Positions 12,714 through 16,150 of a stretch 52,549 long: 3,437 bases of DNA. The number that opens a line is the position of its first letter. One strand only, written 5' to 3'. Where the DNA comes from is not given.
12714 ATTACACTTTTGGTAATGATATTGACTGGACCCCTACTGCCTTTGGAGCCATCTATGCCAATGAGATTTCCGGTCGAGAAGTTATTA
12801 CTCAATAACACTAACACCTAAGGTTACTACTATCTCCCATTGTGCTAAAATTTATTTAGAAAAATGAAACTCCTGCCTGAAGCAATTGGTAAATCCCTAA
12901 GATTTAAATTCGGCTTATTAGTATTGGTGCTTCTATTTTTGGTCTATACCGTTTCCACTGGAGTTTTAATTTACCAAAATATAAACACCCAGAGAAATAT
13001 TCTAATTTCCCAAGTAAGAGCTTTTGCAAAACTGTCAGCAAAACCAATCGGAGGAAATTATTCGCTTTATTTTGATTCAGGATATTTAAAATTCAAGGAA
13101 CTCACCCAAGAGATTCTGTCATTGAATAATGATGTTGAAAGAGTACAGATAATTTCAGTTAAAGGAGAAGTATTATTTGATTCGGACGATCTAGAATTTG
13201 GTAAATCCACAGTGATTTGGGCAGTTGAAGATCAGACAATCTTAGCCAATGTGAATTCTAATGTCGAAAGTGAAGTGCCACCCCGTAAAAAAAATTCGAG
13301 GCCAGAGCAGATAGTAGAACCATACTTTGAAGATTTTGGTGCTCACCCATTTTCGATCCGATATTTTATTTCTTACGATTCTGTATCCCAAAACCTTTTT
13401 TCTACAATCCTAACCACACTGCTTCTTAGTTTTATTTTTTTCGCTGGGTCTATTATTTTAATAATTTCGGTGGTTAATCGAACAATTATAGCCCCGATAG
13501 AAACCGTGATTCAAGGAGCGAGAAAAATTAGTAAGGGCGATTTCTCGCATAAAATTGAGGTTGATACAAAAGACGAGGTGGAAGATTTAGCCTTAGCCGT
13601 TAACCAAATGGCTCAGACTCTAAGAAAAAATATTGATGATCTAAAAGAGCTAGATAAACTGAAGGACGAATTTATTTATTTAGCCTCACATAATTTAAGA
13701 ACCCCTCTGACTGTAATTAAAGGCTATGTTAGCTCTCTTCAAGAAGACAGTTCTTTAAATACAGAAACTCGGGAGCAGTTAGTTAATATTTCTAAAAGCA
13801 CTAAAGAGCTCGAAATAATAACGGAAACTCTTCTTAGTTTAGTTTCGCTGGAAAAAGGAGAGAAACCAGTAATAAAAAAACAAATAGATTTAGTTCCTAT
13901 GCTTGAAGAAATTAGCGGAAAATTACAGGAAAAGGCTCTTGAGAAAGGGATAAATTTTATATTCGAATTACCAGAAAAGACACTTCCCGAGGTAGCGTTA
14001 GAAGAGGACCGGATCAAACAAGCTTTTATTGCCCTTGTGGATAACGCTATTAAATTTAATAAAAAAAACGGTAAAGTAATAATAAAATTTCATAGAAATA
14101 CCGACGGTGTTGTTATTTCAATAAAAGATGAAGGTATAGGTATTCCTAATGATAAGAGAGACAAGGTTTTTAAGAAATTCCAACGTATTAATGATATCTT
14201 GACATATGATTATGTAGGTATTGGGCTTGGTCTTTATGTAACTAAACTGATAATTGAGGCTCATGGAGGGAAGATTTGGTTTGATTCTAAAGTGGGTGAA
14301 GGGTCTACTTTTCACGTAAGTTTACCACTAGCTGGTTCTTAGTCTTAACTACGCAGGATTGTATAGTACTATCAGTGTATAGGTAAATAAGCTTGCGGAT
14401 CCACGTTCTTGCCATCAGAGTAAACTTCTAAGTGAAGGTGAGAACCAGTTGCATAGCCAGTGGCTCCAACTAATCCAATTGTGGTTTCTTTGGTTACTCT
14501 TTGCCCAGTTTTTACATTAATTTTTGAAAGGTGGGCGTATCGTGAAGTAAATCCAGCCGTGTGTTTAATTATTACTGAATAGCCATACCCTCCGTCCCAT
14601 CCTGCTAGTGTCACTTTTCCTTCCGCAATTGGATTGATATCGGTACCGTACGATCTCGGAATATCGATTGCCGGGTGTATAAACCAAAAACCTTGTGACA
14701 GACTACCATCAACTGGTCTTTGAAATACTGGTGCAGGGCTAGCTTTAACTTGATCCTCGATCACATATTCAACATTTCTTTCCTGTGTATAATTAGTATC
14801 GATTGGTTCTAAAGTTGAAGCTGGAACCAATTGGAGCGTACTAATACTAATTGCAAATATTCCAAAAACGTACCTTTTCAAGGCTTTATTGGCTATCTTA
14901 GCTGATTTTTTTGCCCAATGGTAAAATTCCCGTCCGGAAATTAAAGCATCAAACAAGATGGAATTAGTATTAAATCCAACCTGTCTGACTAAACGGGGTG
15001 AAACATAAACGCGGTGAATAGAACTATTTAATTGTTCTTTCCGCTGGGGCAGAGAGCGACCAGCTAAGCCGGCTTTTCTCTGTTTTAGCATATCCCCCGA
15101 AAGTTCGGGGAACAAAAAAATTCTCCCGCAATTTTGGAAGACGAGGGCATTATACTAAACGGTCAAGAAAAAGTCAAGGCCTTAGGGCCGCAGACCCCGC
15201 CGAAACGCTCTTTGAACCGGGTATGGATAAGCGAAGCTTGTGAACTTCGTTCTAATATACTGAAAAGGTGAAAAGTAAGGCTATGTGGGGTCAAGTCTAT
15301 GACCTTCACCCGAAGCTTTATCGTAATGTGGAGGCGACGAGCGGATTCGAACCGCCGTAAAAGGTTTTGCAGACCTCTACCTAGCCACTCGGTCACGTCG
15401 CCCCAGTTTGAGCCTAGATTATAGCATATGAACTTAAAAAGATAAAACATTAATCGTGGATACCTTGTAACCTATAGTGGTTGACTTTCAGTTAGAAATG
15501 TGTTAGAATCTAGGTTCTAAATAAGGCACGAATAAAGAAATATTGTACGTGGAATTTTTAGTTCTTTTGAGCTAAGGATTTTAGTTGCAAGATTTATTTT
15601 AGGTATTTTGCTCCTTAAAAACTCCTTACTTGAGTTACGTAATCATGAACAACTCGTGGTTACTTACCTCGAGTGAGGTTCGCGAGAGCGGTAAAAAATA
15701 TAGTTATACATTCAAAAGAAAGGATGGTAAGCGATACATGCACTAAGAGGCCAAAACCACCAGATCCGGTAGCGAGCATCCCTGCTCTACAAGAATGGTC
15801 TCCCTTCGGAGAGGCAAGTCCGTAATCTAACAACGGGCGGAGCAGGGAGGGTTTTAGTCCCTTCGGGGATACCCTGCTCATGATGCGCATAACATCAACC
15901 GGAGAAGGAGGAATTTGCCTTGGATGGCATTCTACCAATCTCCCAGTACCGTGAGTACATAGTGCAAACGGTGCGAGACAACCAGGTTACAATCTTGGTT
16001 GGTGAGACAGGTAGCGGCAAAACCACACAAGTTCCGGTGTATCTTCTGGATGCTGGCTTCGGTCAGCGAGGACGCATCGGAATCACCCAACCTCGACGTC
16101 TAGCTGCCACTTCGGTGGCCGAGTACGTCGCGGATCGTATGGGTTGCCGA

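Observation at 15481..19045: Island B: stand-alone DEAH/HrpA-like helicase with an unassigned ~350-aa C-terminal region, next to tRNA-Cys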

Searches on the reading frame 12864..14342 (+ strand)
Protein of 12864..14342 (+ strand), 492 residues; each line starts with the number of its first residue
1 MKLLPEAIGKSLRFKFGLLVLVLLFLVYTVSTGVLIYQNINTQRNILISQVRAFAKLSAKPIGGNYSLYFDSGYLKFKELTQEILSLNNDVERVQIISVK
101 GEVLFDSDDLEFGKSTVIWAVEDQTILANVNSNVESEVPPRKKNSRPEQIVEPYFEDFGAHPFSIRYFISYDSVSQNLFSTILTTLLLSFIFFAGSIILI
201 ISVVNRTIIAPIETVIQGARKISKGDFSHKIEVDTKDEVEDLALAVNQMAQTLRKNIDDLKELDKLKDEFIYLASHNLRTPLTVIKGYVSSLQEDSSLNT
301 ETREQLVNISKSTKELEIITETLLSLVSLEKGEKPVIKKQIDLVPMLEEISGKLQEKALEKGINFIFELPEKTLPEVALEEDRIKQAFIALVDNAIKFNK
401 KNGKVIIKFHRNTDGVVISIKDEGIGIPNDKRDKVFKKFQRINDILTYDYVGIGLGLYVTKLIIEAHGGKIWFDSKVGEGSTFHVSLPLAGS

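Call 86: search_protein_families(library=pfam, proteins=[window:12864-14342:+], max_evalue=0.001)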
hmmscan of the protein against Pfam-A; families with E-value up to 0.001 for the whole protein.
window:12864-14342:+ (492 aa): 3 families
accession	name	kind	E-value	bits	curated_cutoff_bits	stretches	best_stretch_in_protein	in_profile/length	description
PF02518.31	HATPase_c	-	2.7e-26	92.6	26.4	1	381-490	3-110/111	Histidine kinase-, DNA gyrase B-, and HSP90-like ATPase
PF00672.30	HAMP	-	9.3e-15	55.1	25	1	204-254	2-52/53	HAMP domain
PF00512.31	HisKA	-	2.3e-13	50.4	26.9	1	267-332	2-66/66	His Kinase A (phospho-acceptor) domain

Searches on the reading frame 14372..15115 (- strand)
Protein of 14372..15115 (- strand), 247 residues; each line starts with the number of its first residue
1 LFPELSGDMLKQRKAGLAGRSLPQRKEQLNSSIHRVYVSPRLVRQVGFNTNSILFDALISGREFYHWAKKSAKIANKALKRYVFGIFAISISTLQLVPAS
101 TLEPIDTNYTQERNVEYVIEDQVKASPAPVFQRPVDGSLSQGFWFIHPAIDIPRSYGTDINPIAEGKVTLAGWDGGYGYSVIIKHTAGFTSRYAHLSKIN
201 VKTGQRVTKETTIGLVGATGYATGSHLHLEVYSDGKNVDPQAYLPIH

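Call 86: search_protein_families(library=pfam, proteins=[window:14372-15115:-], max_evalue=0.001)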
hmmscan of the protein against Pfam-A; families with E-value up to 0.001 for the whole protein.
window:14372-15115:- (247 aa): 1 family
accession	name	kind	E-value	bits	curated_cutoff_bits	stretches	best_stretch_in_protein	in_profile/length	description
PF01551.29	Peptidase_M23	-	1.6e-29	102.4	28.7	1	147-240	3-96/96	Peptidase family M23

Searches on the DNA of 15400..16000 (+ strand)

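Call 12: search_rna_families(source=window, start=15400, end=16000, threshold=evalue, max_evalue=5)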
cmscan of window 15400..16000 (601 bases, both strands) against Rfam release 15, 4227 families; matches with E-value up to 5: 3.
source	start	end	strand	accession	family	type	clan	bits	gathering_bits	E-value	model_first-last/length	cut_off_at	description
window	15609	15690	+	RF03293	mir-4672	Gene; miRNA;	-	16.9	98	2.5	1-81/81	no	mir-4672 microRNA precursor family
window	15539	15597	+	RF03767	mir-3432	Gene; miRNA;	-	15.8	80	4.2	1-78/78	no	mir-3432 microRNA precursor family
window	15479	15585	+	RF02766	Ysr49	Gene; sRNA;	-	14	95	4.9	1-124/124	no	Yersinia sRNA 49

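Call 52: build_rna_model(alignment_id=A6)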
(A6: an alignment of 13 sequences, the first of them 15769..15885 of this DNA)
Model R1 built from alignment A6 (13 sequences, 171 columns); structure: RNAalifold consensus.
model positions 120; base pairs 21; branch points 1; effective number of sequences 4.2; information 0.59 bits per position. Calibrated on 0.2 Mb of random sequence (short: E-values are rough).
structure used (alignment columns):
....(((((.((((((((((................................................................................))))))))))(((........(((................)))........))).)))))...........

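Call 54: search_with_rna_model(model_id=R1, sources=[window, L001, L002, L003, L004, L005, L006, L007, L008, L009, L010, L011, L012, L013, L014, L015, L016, L017, L018, L019, L020, L021, L022, L023, L024, L025, L026, L027, L028, L029, L030, L031, L032, L033, L034, L035, L036, L037, L038, L039, L040, L041, L042, L043, L044, L045, L046, L047, L048, L049, L050, L051, L052, L053, L054, L055, L056, L057, L058, L059], max_evalue=1)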
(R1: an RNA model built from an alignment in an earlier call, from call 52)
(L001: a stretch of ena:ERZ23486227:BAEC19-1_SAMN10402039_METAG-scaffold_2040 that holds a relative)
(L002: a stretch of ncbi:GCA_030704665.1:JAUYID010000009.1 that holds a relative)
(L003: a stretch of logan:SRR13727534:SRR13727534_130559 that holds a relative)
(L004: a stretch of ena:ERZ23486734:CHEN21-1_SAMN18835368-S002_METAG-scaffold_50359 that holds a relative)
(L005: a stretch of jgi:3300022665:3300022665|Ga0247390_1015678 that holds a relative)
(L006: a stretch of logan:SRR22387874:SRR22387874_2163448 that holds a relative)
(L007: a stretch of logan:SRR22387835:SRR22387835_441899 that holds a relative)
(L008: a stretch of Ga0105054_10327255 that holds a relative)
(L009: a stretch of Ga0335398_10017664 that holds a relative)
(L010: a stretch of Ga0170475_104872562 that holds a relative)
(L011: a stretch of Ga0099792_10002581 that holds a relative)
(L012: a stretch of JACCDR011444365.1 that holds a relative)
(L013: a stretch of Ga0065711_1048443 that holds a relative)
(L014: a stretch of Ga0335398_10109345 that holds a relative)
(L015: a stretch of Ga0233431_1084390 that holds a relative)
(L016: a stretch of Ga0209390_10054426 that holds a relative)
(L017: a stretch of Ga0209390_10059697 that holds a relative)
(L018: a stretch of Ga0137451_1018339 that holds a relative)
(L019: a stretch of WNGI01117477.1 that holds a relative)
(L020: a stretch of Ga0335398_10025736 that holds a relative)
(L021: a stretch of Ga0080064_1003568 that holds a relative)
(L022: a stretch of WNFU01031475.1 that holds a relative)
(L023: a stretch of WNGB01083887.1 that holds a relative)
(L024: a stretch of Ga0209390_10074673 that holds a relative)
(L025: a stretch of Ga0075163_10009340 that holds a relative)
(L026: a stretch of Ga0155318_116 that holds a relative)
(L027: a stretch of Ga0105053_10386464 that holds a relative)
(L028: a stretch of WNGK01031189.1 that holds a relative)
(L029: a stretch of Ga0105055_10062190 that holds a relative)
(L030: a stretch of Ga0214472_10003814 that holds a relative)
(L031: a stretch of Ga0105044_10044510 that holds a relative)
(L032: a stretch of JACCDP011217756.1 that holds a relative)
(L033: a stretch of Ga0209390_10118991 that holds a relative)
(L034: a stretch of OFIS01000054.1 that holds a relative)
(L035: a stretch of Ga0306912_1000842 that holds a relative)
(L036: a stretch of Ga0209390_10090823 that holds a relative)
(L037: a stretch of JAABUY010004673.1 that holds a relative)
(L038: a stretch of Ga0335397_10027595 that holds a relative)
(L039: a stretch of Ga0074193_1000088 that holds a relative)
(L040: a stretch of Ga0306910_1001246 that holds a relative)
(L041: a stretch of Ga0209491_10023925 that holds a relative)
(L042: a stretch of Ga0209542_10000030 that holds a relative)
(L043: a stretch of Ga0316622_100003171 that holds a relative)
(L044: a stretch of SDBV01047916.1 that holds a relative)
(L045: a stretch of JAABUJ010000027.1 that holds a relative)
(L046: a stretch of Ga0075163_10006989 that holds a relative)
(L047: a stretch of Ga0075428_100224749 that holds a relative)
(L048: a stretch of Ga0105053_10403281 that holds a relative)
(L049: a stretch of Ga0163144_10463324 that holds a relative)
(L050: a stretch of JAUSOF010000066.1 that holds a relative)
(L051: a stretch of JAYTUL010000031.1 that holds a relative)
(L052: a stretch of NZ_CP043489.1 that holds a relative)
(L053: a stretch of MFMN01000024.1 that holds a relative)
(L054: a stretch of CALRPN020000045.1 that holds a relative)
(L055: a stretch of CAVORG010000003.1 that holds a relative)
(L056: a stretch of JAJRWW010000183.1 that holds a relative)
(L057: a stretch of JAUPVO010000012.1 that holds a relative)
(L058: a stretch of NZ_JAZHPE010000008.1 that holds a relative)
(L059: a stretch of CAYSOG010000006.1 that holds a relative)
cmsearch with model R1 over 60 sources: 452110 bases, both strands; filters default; matches with E-value up to 1: 30.
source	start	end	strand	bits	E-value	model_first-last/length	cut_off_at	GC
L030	6432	6546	-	106.8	7.6e-24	1-120/120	no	0.61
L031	3165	3278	-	103.2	5.9e-23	1-120/120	no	0.58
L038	6165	6278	+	103.2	5.9e-23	1-120/120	no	0.58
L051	6240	6354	-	102.2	1.1e-22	1-120/120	no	0.57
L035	2562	2679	-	97.2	1.7e-21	1-120/120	no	0.51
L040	5282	5399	-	97.2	1.7e-21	1-120/120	no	0.51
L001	4263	4377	+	95.3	5e-21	1-120/120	no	0.54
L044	4331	4445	+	95.3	5e-21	1-120/120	no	0.54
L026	5399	5541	-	95.2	5.6e-21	1-120/120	no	0.53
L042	1085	1227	-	95.2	5.6e-21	1-120/120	no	0.53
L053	5029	5171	+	95.2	5.6e-21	1-120/120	no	0.53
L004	348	464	+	94.7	7.4e-21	1-120/120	no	0.56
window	15769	15885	+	94.3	9.3e-21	1-120/120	no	0.56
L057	4144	4278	+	82.4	7.6e-18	1-120/120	no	0.51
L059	7661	7787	-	78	9.3e-17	1-120/120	no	0.57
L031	989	1102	-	72.6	2e-15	1-120/120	no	0.62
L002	9844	9957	+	70.7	5.9e-15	1-120/120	no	0.59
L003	1084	1197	+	70.7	5.9e-15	1-120/120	no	0.59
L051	4062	4169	-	70.6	6.1e-15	1-120/120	no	0.57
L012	2099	2200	+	64.5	1.9e-13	1-106/120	3'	0.61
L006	168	303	+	62.6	5.8e-13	1-120/120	no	0.55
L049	834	983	+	58.2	6.7e-12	1-120/120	no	0.48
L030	4269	4377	-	57.5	1e-11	1-120/120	no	0.61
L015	1410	1523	+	38.6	4.4e-07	1-120/120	no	0.54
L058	4966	5071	+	22.1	0.0052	1-120/120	no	0.66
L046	1052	1157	+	19.8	0.019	1-120/120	no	0.62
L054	3287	3392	-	19.8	0.019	1-120/120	no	0.62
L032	989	1090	-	17.9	0.056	1-120/120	no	0.68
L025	3005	3123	+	13.6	0.63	1-120/120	no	0.66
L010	2332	2434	-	13.1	0.81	1-120/120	no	0.67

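Call 71: search_with_rna_model(model_id=R1, sources=[window, L001, L002, L004, L006, L012, L015, L030, L031, L035, L049, L051, L053, L057, L059], max_evalue=0.000001, make_alignment=true)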
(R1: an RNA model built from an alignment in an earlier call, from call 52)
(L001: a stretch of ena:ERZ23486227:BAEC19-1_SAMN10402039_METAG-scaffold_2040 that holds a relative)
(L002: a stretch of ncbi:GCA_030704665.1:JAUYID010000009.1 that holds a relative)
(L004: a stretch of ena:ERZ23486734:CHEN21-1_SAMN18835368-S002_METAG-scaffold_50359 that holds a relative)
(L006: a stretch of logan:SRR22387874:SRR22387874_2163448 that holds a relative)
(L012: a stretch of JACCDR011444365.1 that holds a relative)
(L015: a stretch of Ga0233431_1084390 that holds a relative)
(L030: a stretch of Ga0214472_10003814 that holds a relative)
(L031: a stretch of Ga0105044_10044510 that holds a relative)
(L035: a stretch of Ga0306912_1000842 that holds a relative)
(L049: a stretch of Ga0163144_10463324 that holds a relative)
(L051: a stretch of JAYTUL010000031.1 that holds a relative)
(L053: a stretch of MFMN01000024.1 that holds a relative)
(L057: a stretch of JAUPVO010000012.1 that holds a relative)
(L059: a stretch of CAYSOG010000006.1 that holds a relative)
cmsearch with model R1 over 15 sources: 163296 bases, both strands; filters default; matches with E-value up to 0.000001: 18.
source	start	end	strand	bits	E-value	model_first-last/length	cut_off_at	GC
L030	6432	6546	-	106.8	2.7e-24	1-120/120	no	0.61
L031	3165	3278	-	103.2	2.1e-23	1-120/120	no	0.58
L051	6240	6354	-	102.2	3.8e-23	1-120/120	no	0.57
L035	2562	2679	-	97.2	6.2e-22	1-120/120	no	0.51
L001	4263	4377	+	95.3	1.8e-21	1-120/120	no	0.54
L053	5029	5171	+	95.2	2e-21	1-120/120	no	0.53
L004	348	464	+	94.7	2.7e-21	1-120/120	no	0.56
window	15769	15885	+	94.3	3.4e-21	1-120/120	no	0.56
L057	4144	4278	+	82.4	2.7e-18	1-120/120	no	0.51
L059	7661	7787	-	78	3.4e-17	1-120/120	no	0.57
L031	989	1102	-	72.6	7.1e-16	1-120/120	no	0.62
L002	9844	9957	+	70.7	2.1e-15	1-120/120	no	0.59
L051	4062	4169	-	70.6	2.2e-15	1-120/120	no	0.57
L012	2099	2200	+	64.5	7e-14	1-106/120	3'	0.61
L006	168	303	+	62.6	2.1e-13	1-120/120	no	0.55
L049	834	983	+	58.2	2.4e-12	1-120/120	no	0.48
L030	4269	4377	-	57.5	3.7e-12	1-120/120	no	0.61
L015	1410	1523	+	38.6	1.6e-07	1-120/120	no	0.54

Alignment A8: 18 matches aligned to the model, 193 columns, each read 5' to 3' on its own strand. Consensus structure (alignment columns), stored with it:
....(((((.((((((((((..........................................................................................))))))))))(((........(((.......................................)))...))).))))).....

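Call 78: search_with_rna_model(model_id=R1, sources=[L060, L061, L062, L063, L064, L065, L066, L005, L007], max_evalue=10, filters=off, show_alignments=3)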
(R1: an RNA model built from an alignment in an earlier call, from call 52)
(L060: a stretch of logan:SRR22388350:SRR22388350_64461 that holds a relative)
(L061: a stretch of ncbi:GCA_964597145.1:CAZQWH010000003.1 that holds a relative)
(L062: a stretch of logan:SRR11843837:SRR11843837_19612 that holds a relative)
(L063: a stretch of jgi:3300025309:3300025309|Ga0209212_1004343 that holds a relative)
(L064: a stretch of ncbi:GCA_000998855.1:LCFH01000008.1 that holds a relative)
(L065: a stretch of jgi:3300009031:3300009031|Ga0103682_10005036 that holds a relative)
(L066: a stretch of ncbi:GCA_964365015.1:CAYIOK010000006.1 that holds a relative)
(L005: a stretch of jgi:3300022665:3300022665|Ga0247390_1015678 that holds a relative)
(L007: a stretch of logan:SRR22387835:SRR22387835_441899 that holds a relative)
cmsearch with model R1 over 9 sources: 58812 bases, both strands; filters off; matches with E-value up to 10: 34.
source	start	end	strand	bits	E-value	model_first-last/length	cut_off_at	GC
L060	2350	2472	+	40.8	1.6e-08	1-120/120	no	0.49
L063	2893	2989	+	36.8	1.6e-07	1-120/120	no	0.61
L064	2893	2989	+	36.8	1.6e-07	1-120/120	no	0.61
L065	2893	2989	+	36.8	1.6e-07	1-120/120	no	0.61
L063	2892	2916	-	11.5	0.26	1-120/120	no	0.68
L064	2892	2916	-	11.5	0.26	1-120/120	no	0.68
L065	2892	2916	-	11.5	0.26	1-120/120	no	0.68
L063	1387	1491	-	9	1.1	1-120/120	no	0.41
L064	1387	1491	-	9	1.1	1-120/120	no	0.41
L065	1387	1491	-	9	1.1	1-120/120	no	0.41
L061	5979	6089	-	8.9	1.2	1-120/120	no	0.5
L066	3624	3748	+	8.1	1.9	1-120/120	no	0.54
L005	5388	5453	+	7.8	2.2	15-81/120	no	0.58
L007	1293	1354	-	6.1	5.9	1-120/120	no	0.52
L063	2941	2989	-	6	5.9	1-120/120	no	0.61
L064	2941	2989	-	6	5.9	1-120/120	no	0.61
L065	2941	2989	-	6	5.9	1-120/120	no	0.61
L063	409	429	-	5.9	6.4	1-120/120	no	0.43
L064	409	429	-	5.9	6.4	1-120/120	no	0.43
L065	409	429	-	5.9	6.4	1-120/120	no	0.43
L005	3182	3282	+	5.9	6.4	1-120/120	no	0.57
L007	1953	1973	+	5.9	6.5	1-120/120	no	0.57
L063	7137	7221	+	5.7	7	1-120/120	no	0.53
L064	7137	7221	+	5.7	7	1-120/120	no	0.53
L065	7137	7221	+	5.7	7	1-120/120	no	0.53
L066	1475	1572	+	5.7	7.3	1-120/120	no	0.4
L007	470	566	-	5.6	7.8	1-120/120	no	0.64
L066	3901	3952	-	5.5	7.9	1-120/120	no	0.58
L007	3417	3444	+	5.5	7.9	1-120/120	no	0.46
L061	4490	4515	-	5.4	8.5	1-120/120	no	0.54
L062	1573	1598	-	5.4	8.5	1-120/120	no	0.54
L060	3449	3537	+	5.3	9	1-120/120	no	0.56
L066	4877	4916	+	5.3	9.2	1-120/120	no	0.45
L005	2107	2143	-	5.2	9.5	1-120/120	no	0.57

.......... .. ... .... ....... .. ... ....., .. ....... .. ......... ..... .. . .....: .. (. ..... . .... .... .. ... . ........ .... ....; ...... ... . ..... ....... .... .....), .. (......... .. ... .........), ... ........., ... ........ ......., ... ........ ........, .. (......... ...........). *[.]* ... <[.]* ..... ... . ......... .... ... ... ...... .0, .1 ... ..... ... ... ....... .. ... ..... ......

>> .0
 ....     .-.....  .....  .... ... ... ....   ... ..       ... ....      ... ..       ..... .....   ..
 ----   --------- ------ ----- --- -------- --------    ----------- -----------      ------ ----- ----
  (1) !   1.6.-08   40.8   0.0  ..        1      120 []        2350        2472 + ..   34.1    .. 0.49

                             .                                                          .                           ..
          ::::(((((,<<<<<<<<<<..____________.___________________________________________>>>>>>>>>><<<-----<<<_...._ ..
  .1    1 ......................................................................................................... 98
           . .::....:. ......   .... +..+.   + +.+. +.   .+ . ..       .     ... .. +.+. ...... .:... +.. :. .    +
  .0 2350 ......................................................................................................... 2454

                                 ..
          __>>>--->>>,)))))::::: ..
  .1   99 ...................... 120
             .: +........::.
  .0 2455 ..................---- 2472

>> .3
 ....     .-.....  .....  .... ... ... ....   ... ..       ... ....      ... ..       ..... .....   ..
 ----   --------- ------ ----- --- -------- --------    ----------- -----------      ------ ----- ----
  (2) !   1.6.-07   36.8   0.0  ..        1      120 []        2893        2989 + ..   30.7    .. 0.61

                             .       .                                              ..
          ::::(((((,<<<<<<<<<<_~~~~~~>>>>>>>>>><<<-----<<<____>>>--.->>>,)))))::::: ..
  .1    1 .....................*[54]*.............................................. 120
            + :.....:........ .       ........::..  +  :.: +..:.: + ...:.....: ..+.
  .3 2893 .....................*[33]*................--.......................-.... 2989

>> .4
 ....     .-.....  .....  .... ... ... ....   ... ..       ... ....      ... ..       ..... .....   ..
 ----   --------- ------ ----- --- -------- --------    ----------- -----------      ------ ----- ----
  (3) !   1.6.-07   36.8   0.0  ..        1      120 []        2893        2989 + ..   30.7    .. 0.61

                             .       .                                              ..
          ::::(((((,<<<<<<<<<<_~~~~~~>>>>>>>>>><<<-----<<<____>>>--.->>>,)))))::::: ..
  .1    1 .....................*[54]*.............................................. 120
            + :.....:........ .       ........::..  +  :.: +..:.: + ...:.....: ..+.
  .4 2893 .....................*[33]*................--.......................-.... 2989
